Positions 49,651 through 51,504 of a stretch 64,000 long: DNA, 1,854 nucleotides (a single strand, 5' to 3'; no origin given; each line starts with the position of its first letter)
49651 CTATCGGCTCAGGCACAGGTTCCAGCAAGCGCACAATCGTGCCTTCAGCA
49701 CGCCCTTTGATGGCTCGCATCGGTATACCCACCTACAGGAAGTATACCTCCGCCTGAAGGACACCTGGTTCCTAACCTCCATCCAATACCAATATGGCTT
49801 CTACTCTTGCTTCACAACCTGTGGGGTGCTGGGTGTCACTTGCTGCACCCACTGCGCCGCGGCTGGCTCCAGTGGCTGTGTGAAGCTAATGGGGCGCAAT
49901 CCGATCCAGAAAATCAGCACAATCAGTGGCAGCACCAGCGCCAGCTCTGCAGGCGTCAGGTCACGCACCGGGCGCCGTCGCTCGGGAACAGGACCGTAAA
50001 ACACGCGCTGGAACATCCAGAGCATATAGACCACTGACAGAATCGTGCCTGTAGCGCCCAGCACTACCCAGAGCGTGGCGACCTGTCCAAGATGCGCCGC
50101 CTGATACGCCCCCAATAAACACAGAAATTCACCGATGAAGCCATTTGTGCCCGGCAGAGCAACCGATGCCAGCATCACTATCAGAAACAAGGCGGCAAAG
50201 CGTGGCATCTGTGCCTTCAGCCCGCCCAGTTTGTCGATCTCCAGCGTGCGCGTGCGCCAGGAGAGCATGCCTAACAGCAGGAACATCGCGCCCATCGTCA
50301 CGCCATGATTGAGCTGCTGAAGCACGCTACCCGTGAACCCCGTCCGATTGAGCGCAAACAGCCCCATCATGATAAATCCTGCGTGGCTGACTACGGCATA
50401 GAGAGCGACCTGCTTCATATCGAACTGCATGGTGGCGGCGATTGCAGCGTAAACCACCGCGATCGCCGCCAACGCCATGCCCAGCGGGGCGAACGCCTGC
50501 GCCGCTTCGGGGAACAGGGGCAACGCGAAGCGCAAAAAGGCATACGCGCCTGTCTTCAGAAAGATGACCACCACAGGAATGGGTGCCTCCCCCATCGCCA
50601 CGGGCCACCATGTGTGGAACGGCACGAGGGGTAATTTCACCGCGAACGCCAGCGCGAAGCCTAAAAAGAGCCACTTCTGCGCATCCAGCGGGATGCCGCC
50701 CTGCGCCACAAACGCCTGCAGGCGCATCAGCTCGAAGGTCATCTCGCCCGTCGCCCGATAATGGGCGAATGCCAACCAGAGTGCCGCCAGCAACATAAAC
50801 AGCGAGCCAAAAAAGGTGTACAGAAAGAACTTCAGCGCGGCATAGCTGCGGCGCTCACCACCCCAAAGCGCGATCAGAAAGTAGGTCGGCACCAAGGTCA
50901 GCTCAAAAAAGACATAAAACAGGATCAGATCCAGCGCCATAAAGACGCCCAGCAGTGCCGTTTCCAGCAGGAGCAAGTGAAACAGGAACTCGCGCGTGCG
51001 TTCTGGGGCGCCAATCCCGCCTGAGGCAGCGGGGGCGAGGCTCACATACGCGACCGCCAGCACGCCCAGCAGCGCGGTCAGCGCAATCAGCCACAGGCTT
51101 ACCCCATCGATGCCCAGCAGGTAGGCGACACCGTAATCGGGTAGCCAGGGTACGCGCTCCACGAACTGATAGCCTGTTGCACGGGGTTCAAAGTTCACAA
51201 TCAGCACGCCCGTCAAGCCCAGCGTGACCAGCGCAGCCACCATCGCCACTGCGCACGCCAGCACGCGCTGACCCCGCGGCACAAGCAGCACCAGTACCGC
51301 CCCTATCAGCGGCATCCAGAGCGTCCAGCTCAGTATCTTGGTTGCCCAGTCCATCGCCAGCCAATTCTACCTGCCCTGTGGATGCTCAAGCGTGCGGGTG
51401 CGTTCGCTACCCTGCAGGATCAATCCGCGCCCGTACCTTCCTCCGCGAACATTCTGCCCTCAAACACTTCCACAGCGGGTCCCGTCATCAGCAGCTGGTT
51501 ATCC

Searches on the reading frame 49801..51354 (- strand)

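Call 101: search_protein_families(library=pfam, proteins=[window:49801-51354:-], max_evalue=0.00001)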
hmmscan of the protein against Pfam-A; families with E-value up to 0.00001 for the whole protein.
window:49801-51354:- (517 aa): 1 family
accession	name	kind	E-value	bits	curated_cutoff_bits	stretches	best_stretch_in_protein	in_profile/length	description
PF00361.26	Proton_antipo_M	-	1.2e-55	189.2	21.5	1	140-424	1-283/294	NADH:quinone oxidoreductase/Mrp antiporter, TM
